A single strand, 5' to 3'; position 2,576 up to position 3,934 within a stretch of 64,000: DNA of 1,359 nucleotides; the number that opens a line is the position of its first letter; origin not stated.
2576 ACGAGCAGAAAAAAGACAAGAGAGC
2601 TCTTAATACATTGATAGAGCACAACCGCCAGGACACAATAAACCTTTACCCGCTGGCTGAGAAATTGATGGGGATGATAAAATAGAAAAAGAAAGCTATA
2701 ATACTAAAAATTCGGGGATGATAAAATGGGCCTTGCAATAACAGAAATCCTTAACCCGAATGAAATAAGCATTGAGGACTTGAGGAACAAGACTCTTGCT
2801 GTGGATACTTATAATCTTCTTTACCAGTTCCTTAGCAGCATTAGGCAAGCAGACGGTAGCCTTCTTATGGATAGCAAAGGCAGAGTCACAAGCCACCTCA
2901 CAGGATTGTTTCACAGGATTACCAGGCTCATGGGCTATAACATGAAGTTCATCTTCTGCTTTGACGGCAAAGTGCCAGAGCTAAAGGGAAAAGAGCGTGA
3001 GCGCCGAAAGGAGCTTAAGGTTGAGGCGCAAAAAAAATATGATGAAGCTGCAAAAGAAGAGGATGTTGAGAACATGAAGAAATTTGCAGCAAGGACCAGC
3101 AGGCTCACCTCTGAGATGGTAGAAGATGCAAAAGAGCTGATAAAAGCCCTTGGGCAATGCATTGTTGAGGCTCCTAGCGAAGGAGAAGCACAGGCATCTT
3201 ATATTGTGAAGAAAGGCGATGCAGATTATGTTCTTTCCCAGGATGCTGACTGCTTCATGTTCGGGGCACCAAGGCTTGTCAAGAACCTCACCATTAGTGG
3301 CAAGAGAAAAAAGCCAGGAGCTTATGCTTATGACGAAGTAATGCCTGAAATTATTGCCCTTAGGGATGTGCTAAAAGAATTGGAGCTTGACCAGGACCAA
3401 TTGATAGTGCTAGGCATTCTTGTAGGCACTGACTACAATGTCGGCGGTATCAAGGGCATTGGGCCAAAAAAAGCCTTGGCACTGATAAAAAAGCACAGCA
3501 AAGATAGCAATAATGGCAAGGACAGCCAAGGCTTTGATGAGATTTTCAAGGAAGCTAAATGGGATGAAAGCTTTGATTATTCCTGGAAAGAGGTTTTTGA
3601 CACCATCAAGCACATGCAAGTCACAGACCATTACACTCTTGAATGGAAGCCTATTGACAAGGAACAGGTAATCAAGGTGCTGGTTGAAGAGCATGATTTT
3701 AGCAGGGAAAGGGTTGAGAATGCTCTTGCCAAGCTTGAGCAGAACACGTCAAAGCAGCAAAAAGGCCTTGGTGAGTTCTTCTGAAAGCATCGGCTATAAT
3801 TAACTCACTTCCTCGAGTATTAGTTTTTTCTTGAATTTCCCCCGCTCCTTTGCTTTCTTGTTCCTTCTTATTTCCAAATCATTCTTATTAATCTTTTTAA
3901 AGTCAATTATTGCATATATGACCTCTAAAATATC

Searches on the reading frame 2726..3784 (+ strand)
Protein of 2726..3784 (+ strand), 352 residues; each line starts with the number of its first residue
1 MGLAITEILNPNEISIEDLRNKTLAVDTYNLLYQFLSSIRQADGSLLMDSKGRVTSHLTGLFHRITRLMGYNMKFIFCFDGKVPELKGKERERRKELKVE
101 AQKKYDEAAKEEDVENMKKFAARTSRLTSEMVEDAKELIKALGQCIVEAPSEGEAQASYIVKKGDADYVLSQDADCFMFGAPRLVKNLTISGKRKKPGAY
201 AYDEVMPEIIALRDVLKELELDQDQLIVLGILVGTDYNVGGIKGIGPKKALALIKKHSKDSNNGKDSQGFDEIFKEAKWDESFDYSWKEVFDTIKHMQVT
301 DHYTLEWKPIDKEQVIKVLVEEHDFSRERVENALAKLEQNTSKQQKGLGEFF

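Call 17: search_protein_families(library=pfam, proteins=[window:2726-3784:+], max_evalue=0.01)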
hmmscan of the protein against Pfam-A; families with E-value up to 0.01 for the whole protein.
window:2726-3784:+ (352 aa): 3 families
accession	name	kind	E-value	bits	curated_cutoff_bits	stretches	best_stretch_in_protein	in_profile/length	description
PF00867.23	XPG_I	-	2.7e-26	92.2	24.9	1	146-236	4-89/89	XPG I-region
PF00752.23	XPG_N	-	1.2e-18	67.8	22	1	12-100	17-100/101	XPG N-terminal domain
PF01367.25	5_3_exonuc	-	0.005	17.7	40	0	225-259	5-40/97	5'-3' exonuclease, C-terminal SAM fold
